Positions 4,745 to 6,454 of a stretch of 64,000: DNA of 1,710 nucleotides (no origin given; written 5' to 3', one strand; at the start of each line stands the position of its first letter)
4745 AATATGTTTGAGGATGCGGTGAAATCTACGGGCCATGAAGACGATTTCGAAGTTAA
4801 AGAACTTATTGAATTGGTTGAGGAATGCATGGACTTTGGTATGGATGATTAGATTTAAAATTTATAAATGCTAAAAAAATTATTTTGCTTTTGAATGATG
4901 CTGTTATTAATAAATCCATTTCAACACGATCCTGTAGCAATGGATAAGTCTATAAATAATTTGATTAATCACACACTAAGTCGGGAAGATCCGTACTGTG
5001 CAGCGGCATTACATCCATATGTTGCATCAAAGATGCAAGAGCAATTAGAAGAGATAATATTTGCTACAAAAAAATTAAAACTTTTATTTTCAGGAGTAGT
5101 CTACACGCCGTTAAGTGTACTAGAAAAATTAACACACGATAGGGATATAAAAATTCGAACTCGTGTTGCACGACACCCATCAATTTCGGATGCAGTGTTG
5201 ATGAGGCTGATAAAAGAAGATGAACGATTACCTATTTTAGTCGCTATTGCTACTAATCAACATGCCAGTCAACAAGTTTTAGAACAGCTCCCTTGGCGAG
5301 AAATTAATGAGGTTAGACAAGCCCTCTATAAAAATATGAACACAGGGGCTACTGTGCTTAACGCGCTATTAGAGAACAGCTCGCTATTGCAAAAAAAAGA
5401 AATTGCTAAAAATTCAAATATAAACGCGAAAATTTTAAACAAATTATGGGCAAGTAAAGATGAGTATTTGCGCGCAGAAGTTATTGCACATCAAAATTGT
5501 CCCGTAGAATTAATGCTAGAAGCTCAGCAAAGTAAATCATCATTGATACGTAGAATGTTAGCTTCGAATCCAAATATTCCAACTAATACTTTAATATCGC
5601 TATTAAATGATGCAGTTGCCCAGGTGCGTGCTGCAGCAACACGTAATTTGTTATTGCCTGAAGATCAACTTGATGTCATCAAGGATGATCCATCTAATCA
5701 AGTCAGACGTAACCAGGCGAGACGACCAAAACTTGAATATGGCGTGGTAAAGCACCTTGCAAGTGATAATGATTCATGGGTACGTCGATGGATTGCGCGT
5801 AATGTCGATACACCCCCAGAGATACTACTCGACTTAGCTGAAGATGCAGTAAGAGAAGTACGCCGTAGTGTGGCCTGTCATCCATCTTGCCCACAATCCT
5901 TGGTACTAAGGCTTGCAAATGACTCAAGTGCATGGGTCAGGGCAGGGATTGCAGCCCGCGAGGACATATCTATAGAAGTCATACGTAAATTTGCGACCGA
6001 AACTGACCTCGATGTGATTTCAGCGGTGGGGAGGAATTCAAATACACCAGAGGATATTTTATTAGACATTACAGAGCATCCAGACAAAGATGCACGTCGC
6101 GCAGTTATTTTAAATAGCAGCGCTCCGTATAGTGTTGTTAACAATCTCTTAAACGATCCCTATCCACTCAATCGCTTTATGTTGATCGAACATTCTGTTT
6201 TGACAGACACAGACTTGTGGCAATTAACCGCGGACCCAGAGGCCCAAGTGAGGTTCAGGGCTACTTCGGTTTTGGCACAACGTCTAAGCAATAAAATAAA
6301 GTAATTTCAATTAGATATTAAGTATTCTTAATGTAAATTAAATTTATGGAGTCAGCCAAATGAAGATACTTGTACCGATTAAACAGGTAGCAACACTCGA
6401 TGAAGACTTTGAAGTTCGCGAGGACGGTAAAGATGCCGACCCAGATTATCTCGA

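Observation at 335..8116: Amine-dehydrogenase to ETF electron path with an EtfD-like membrane Fe-S oxidoreductase and a HEAT/LRV protein in place of canonical ETF-QO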

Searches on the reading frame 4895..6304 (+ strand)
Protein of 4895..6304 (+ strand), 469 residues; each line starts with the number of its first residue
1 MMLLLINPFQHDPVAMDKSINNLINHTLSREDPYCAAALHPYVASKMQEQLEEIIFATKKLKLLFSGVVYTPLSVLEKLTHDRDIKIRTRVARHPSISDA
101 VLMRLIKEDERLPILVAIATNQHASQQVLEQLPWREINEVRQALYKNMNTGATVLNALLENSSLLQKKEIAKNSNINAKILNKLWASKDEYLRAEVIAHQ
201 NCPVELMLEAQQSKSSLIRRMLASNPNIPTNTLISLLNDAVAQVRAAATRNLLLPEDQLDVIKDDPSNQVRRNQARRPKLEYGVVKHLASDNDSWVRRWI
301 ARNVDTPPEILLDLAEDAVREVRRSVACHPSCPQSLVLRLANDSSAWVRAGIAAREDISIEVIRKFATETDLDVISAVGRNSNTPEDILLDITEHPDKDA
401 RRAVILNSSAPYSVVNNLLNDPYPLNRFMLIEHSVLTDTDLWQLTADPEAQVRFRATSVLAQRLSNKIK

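Call 3: search_protein_families(library=pfam, proteins=[window:4895-6304:+])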
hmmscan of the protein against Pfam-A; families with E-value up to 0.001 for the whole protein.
window:4895-6304:+ (469 aa): 3 families
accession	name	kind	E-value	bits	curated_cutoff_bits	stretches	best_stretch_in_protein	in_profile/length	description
PF01816.23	LRV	-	2.2e-19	68.9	21.6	0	320-344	1-25/26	Leucine rich repeat variant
PF25591.1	LRV_2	-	3.1e-05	24.3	27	0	301-355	7-60/61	Leucine Rich Repeat Variant domain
PF02985.28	HEAT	-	8.5e-05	22.9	23.5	0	231-252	3-24/31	HEAT repeat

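Call 4: search_protein_families(library=ncbifam, proteins=[window:4895-6304:+])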
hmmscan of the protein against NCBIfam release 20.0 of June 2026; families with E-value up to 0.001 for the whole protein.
window:4895-6304:+ (469 aa): 0 families

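Call 10: search_solved_structures(query=window:4895-6304:+, max_evalue=0.01)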
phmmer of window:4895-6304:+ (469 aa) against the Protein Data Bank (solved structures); distinct sequences matched with E-value up to 0.01: 1.
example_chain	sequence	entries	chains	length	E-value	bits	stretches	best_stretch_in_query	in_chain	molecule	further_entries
1lrv_A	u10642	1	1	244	0.00027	23.3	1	195-364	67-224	LEUCINE-RICH REPEAT VARIANT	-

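Call 18: find_encoding_contigs(protein=window:4895-6304:+, flank=10000, max_places=6)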
Protein window:4895-6304:+ (469 aa): no gene with exactly this product is on record in the collection.

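Call 19: find_homologous_proteins(query=window:4895-6304:+)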
Query window:4895-6304:+ (469 aa): 60 proteins with E <= 0.001 among 8000 candidates.
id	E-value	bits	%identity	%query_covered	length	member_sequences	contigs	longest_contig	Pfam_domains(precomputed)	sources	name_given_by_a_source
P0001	7.1e-110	386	43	95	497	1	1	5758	PF01816.24,PF02985.29,PF25591.2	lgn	-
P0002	7.9e-109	383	44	95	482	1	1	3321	PF01816.24,PF25591.2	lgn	-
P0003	8.2e-105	369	45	95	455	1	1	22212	PF01816.24,PF02985.29,PF25591.2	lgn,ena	-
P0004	1.2e-104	369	43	95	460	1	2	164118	PF01816.24,PF02985.29,PF25591.2,PF13646.13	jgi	jgi:hypothetical protein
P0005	5.0e-102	360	42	95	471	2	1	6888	PF01816.24,PF02985.29,PF25591.2,PF10098.15,PF13646.13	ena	-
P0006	7.2e-102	360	44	96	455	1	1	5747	PF01816.24,PF25591.2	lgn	-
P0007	6.3e-100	353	42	97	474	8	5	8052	PF01816.24,PF02985.29,PF25591.2,PF13646.13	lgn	-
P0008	1.4e-99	352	42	97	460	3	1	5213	PF01816.24,PF02985.29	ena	-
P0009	1.5e-97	345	42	98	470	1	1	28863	PF01816.24,PF02985.29,PF25591.2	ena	-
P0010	2.3e-96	342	43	95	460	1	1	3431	PF01816.24,PF25591.2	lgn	-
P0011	6.2e-96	340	39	96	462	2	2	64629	PF01816.24,PF02985.29,PF25591.2,PF10098.15,PF13646.13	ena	-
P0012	7.0e-96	340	41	95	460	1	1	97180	PF01816.24,PF02985.29,PF25591.2,PF10098.15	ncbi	-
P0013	6.8e-94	333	42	95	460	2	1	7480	PF01816.24,PF02985.29,PF25591.2,PF13646.13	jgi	-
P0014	7.0e-92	327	41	96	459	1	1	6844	PF01816.24,PF25591.2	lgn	-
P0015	4.1e-90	321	40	96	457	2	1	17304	PF01816.24,PF02985.29,PF25591.2,PF13646.13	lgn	-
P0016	4.3e-90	321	42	95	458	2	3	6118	PF01816.24,PF02985.29,PF25591.2,PF13646.13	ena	-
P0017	4.6e-90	321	40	95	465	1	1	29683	PF01816.24,PF02985.29,PF25591.2,PF13646.13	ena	-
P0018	1.7e-89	319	38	97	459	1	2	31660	PF01816.24,PF02985.29,PF13646.13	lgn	-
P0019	9.2e-89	317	40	95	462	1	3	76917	PF01816.24,PF02985.29,PF25591.2,PF13646.13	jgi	-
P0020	1.4e-88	316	39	95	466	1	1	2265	PF01816.24,PF02985.29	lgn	-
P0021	3.4e-87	311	39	95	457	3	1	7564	PF01816.24,PF02985.29,PF25591.2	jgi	jgi:hypothetical protein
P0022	3.7e-87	311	41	95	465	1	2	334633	PF01816.24,PF02985.29,PF25591.2,PF13646.13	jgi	-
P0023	9.5e-85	303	39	96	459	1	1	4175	PF01816.24,PF02985.29,PF25591.2,PF13646.13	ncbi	-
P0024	4.3e-78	281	39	92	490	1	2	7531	PF01816.24,PF02985.29,PF25591.2,PF10098.15,PF13646.13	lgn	-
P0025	2.2e-74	269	38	93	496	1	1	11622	PF01816.24,PF25591.2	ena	-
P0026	1.1e-69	254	35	95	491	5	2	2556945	PF01816.24,PF25591.2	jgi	-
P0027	2.5e-67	246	35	98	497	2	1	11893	PF01816.24,PF25591.2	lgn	-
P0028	2.0e-66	243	35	95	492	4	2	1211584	PF01816.24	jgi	-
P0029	2.6e-64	236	35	92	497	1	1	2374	PF01816.24,PF25591.2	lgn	-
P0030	3.2e-64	236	33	95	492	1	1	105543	PF01816.24,PF25591.2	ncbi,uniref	ncbi:hypothetical protein [Aromatoleum sp.]|uniref:hypothetical protein n=1 Tax=Aromatoleum sp. TaxI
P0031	1.8e-62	230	34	96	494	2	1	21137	PF01816.24,PF02985.29,PF25591.2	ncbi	-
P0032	3.2e-62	229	36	92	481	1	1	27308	PF01816.24,PF02985.29,PF25591.2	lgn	-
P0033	4.3e-61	225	36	91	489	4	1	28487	PF01816.24,PF02985.29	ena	-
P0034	5.3e-58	215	33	93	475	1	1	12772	PF01816.24,PF25591.2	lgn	-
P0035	4.2e-57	212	34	94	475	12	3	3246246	PF01816.24,PF25591.2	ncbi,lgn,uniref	ncbi:hypothetical protein [Imbroritus primus]|uniref:hypothetical protein n=1 Tax=Imbroritus primus 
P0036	1.9e-42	164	32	58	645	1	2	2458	PF01816.24,PF02985.29,PF25591.2,PF13646.13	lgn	-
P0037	7.6e-41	159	32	68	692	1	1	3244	PF01816.24,PF02985.29,PF25591.2,PF13646.13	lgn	-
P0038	1.1e-34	138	31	64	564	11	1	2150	PF01816.24,PF02985.29,PF25591.2,PF13646.13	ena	-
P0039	2.5e-33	134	31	64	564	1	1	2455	PF01816.24,PF02985.29,PF25591.2,PF13646.13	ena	-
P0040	1.1e-31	128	22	78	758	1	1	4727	PF01816.24,PF02985.29,PF25591.2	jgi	jgi:hypothetical protein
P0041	2.0e-30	124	25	74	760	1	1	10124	PF01816.24,PF02985.29,PF25591.2,PF10098.15,PF13646.13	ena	-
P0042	8.9e-30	122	28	60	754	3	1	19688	PF01816.24,PF02985.29,PF25591.2,PF13646.13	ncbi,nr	ncbi:MAG: HEAT repeat domain-containing protein [Nostocales cyanobacterium 94392]|nr:HEAT repeat dom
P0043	1.8e-26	111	27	55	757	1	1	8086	PF01816.24,PF02985.29,PF25591.2,PF13646.13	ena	-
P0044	2.5e-26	111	27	63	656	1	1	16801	PF01816.24,PF02985.29,PF25591.2,PF10098.15,PF13646.13,PF00834.26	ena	-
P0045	1.1e-24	105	25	75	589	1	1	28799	PF01816.24,PF02985.29,PF25591.2,PF10098.15,PF09280.17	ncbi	-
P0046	1.2e-23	102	30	58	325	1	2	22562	PF01816.24,PF18014.8,PF02985.29,PF25591.2,PF13646.13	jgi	jgi:hypothetical protein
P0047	3.4e-22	97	24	86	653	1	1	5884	PF01816.24,PF25591.2,PF10098.15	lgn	-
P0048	3.3e-21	94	30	43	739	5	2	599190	PF01816.24,PF25591.2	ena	-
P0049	1.4e-20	92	28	67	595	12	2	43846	PF01816.24,PF25591.2,PF10098.15,PF09280.17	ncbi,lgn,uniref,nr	ncbi:hypothetical protein [Rivularia sp. UHCC 0363]|uniref:variant leucine-rich repeat-containing pr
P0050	5.6e-16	77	25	54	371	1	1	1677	PF01816.24,PF25591.2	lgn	-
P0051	1.1e-15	76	25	73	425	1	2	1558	PF01816.24,PF25591.2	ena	-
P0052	4.5e-11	61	23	94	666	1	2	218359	PF01816.24,PF25591.2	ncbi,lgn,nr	ncbi:hypothetical protein CAL7716_104980 (plasmid) [Calothrix sp. PCC 7716]|nr:hypothetical protein 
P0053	8.5e-11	60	27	33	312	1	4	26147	PF01816.24,PF25591.2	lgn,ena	-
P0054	5.0e-10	57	24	72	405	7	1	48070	PF01816.24,PF25591.2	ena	-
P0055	9.3e-10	56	27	46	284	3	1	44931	PF01816.24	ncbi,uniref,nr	ncbi:hypothetical protein [Aciditerrimonas ferrireducens]|uniref:hypothetical protein n=1 Tax=Acidit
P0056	1.4e-8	52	23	55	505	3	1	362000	PF01816.24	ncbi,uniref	ncbi:hypothetical protein [Streptomyces sp. NPDC088261]|uniref:hypothetical protein n=1 Tax=Streptom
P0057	5.3e-6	44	27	26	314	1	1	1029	PF01816.24,PF25591.2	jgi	jgi:hypothetical protein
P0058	7.7e-6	43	29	19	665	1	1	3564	PF01816.24,PF25591.2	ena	-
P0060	1.1e-4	40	43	15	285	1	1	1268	PF01816.24,PF02985.29,PF25591.2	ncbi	-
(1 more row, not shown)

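Call 20: find_encoding_contigs(protein=P0012, flank=10000, max_places=2)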
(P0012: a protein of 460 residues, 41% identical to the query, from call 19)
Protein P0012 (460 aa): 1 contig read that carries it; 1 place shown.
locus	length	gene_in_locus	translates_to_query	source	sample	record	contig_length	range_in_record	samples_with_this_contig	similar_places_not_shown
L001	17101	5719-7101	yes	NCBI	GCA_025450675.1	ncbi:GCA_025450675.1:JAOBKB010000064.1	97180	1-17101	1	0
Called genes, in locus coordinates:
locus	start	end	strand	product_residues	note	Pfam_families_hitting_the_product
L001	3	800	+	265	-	?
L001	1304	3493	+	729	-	PF00724:Oxidored_FMN, PF00070:Pyr_redox (faint), PF13450:NAD_binding_8 (weak), PF07992:Pyr_redox_2 (weak), PF22620:OYE-like_second_a-b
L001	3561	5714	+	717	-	PF12838:Fer4_7 (faint), PF00037:Fer4 (weak), PF13183:Fer4_8, PF13237:Fer4_10, PF13187:Fer4_9, PF02754:CCG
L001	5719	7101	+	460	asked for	PF10098:DUF2336 (faint), PF25591:LRV_2 (faint), PF01816:LRV (faint), PF02985:HEAT (faint)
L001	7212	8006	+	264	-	PF01012:ETF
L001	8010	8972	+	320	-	PF01012:ETF, PF00766:ETF_alpha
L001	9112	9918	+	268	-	PF02649:GCHY-1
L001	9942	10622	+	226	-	PF00702:Hydrolase, PF13419:HAD_2, PF13242:Hydrolase_like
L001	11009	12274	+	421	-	PF13433:Peripla_BP_5, PF13458:Peripla_BP_6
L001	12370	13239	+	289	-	PF02653:BPD_transp_2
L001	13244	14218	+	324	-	PF02653:BPD_transp_2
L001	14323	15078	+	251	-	PF00005:ABC_tran, PF13304:AAA_21 (weak), PF12399:BCA_ABC_TP_C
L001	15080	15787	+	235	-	PF00005:ABC_tran, PF13304:AAA_21 (faint)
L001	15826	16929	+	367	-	PF01571:GCV_T, PF08669:GCV_T_C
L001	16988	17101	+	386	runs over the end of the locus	PF00926:DHBP_synthase, PF00925:GTP_cyclohydro2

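Call 21: find_encoding_contigs(protein=P0035, flank=10000, max_places=2)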
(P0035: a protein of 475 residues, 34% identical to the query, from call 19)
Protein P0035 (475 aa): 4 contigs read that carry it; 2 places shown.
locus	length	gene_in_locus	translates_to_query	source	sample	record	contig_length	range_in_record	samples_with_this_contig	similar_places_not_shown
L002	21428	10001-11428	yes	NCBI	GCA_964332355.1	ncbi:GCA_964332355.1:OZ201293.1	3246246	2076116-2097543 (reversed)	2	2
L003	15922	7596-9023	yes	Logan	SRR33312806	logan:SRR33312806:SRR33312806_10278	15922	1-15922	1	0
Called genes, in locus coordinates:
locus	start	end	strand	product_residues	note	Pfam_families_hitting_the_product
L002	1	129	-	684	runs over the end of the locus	PF26965:MimR_N, PF01590:GAF, PF08448:PAS_4 (faint), PF00158:Sigma54_activat, PF14532:Sigma54_activ_2, PF07728:AAA_5 (weak), PF25601:AAA_lid_14, PF02954:HTH_8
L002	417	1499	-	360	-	PF00158:Sigma54_activat, PF14532:Sigma54_activ_2, PF01078:Mg_chelatase (faint), PF07728:AAA_5 (faint), PF25601:AAA_lid_14, PF13384:HTH_23 (faint), PF02954:HTH_8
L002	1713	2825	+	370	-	PF01571:GCV_T, PF08669:GCV_T_C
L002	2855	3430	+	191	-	PF22290:DmmA-like_N, PF22289:DmmA-like_C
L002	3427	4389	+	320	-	PF00970:FAD_binding_6 (faint), PF22290:DmmA-like_N, PF00111:Fer2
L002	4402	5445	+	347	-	PF11927:HODM_asu-like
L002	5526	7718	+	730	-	PF00724:Oxidored_FMN, PF00070:Pyr_redox (faint), PF07992:Pyr_redox_2, PF13450:NAD_binding_8 (weak), PF22620:OYE-like_second_a-b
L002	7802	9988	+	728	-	PF00037:Fer4 (weak), PF12797:Fer4_2 (faint), PF12837:Fer4_6 (faint), PF13183:Fer4_8, PF13187:Fer4_9, PF13237:Fer4_10, PF13484:Fer4_16 (faint), PF02754:CCG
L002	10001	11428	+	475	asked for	PF25591:LRV_2 (faint), PF01816:LRV (weak)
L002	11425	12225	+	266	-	PF01012:ETF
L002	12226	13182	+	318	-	PF01012:ETF, PF00766:ETF_alpha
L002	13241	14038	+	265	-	PF09694:Gcw_chp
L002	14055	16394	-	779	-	PF00989:PAS, PF08447:PAS_3, PF08448:PAS_4, PF13426:PAS_9, PF08447:PAS_3, PF00990:GGDEF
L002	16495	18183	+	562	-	PF07730:HisKA_3, PF13581:HATPase_c_2 (weak), PF02518:HATPase_c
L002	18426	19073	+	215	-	PF00072:Response_reg, PF00196:GerE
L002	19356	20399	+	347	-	PF00892:EamA (weak)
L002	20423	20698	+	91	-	-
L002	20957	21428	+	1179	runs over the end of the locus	PF02811:PHP, PF07733:DNA_pol3_alpha, PF17657:DNA_pol3_finger, PF14579:HHH_6, PF01336:tRNA_anti-codon, PF20914:DNA_pol_IIIA_C (weak)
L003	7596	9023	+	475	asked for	PF25591:LRV_2 (faint), PF01816:LRV (weak)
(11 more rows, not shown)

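Call 22: find_encoding_contigs(protein=P0030, flank=10000, max_places=2)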
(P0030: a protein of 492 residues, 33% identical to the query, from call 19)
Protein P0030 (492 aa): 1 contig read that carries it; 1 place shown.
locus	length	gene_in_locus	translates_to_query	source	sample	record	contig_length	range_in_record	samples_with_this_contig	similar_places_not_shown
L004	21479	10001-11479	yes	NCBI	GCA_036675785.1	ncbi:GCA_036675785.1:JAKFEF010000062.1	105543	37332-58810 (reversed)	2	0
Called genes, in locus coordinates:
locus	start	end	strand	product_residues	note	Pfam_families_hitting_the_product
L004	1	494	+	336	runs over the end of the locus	PF00044:Gp_dh_N, PF02800:Gp_dh_C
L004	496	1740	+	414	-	PF00162:PGK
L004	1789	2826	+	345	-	PF01116:F_bP_aldolase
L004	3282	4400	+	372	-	PF01571:GCV_T, PF08669:GCV_T_C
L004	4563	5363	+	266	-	PF00175:NAD_binding_1 (faint), PF22290:DmmA-like_N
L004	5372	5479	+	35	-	-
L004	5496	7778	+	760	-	PF00724:Oxidored_FMN, PF07992:Pyr_redox_2, PF13450:NAD_binding_8 (weak), PF22620:OYE-like_second_a-b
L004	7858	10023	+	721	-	PF00037:Fer4 (faint), PF12797:Fer4_2 (faint), PF13183:Fer4_8, PF13237:Fer4_10, PF13187:Fer4_9, PF13484:Fer4_16 (faint), PF02754:CCG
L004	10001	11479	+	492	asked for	PF01816:LRV (faint), PF25591:LRV_2 (faint)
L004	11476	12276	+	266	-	PF01012:ETF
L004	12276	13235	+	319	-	PF01012:ETF, PF00766:ETF_alpha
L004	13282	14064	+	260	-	PF09694:Gcw_chp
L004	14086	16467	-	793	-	PF00989:PAS, PF08448:PAS_4, PF08447:PAS_3, PF13426:PAS_9 (weak), PF08447:PAS_3, PF00990:GGDEF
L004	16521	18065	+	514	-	PF13581:HATPase_c_2 (faint), PF07730:HisKA_3, PF02518:HATPase_c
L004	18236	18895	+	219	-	PF00072:Response_reg, PF00196:GerE, PF08281:Sigma70_r4_2 (weak)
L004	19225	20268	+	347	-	PF00892:EamA (weak)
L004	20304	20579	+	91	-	-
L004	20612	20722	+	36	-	-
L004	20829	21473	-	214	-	PF00072:Response_reg, PF00196:GerE, PF08281:Sigma70_r4_2 (weak)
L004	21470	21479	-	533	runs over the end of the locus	PF07730:HisKA_3, PF02518:HATPase_c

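Call 38: search_dna_similar(query=window:4895-6304:+, collection=plasmids, mode=protein, max_rows=15)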
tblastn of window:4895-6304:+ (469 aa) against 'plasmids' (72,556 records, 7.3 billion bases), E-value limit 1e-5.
Records with a match: 25; places in all: 68; records where one place covers at least 80% of the query: 13.
Best place of each record, by identity: <60% 25.
By first word of the organism name: Deinococcus 4; Synechocystis 4; Paraburkholderia 3; Paracoccus 2; Aeromonas 2; Cupriavidus 1; Azoarcus 1; Synechococcus 1; Allomeiothermus 1; Nonomuraea 1; and 5 more.
By predicted mobility (MOB-suite, as given by PLSDB): non-mobilizable 18; mobilizable 4; conjugative 3.
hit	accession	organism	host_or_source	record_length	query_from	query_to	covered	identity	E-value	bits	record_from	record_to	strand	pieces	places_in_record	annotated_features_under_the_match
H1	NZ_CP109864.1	Paracoccus aminovorans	bacteria,human fecal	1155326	20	466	95%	37.6%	7e-74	260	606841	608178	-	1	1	record has no annotation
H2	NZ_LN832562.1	Paracoccus aminovorans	-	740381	20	452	92%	37.5%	1e-70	250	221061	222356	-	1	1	hypothetical protein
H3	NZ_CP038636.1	Cupriavidus oxalaticus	whole organism,sewage sludge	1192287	29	455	91%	36.5%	1e-54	204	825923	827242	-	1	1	none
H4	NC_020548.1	Azoarcus sp. KH32C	-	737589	48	463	89%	35.7%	1e-52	198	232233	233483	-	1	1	hypothetical protein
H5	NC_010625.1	Paraburkholderia phymatum STM815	-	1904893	21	465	95%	33.2%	8e-52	196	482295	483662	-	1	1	record has no annotation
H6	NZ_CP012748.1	Paraburkholderia caribensis MBA4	soil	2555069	2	455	97%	30.6%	6e-44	172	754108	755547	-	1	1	none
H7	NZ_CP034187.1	Deinococcus psychrotolerans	whole organism,R2A medium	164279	27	453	91%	29.3%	6e-30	131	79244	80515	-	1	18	hypothetical protein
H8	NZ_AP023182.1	Paraburkholderia sp. PGU19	Physopelta gutta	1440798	139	455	68%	36.2%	2e-43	171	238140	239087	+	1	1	record has no annotation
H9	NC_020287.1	Synechocystis sp. PCC 6803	-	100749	87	463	80%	29.4%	5e-31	134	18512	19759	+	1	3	hypothetical protein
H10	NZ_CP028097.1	Synechocystis sp. IPPAS B-1465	axenic culture,Synechocystis sp. GT-L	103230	87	463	80%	29.4%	5e-31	134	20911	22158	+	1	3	hypothetical protein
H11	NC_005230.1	Synechocystis sp. PCC 6803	-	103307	87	463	80%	29.4%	5e-31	134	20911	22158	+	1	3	hypothetical protein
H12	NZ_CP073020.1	Synechocystis sp. PCC 6803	cell culture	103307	87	463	80%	29.4%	5e-31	134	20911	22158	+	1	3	hypothetical protein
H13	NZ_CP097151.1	Deinococcus sp. QL22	-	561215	52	435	82%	25.1%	6e-8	63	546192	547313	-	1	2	DUF2336 domain-containing protein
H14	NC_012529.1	Deinococcus deserti VCD115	-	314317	66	422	76%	27.0%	8e-11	129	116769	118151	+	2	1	hypothetical protein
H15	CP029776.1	Deinococcus actinosclerus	mixed culture,wastewater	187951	70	449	81%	25.1%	5e-10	70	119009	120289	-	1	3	hypothetical protein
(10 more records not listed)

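Call 39: get_annotated_region(hit=H2, flank=9000)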
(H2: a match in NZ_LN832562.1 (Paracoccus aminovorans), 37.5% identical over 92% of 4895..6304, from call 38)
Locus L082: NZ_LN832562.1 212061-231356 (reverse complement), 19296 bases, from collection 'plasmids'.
description: Paracoccus aminovorans isolate JCM7685 plasmid IV, complete sequence
organism: Paracoccus aminovorans (NCBI taxid 34004)
taxonomy: Bacteria; Pseudomonadota; Alphaproteobacteria; Rhodobacterales; Paracoccaceae; Paracoccus; Paracoccus aminovorans
host: -; source: -; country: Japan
typing (MOB-suite, as given by PLSDB): non-mobilizable; replicon rep_cluster_746
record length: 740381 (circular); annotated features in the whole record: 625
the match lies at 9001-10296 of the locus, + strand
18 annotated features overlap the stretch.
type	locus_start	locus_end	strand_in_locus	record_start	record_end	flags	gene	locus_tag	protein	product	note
CDS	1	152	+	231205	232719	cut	-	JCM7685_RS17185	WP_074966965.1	NCS1 family nucleobase:cation symporter-1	-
CDS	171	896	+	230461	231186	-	-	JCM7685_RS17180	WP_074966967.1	aspartate/glutamate racemase family protein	GO:0006807 - nitrogen compound metabolic process [Evidence IEA]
CDS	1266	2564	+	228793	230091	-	-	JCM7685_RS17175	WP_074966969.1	ABC transporter substrate-binding protein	-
CDS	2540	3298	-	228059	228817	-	-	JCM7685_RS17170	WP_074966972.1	FCD domain-containing protein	-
CDS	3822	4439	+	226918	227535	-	-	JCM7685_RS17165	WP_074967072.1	hypothetical protein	-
CDS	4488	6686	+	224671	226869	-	-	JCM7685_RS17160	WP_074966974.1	FAD-dependent oxidoreductase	-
CDS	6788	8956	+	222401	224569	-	-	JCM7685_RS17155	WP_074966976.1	heterodisulfide reductase-related iron-sulfur binding cluster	-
CDS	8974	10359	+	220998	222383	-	-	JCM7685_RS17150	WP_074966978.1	hypothetical protein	-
CDS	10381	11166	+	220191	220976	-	-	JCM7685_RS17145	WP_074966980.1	electron transfer flavoprotein subunit beta/FixA family protein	-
CDS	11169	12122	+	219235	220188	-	-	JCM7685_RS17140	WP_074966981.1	electron transfer flavoprotein subunit alpha/FixB family protein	-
CDS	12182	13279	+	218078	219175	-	-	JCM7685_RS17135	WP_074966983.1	aminomethyltransferase family protein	-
CDS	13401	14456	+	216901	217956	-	-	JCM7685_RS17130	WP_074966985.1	DMT family transporter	-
CDS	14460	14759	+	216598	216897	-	-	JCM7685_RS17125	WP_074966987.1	hypothetical protein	-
CDS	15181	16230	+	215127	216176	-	-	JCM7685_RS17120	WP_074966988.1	linear amide C-N hydrolase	-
CDS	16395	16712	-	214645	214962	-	-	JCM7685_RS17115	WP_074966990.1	H-NS histone family protein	-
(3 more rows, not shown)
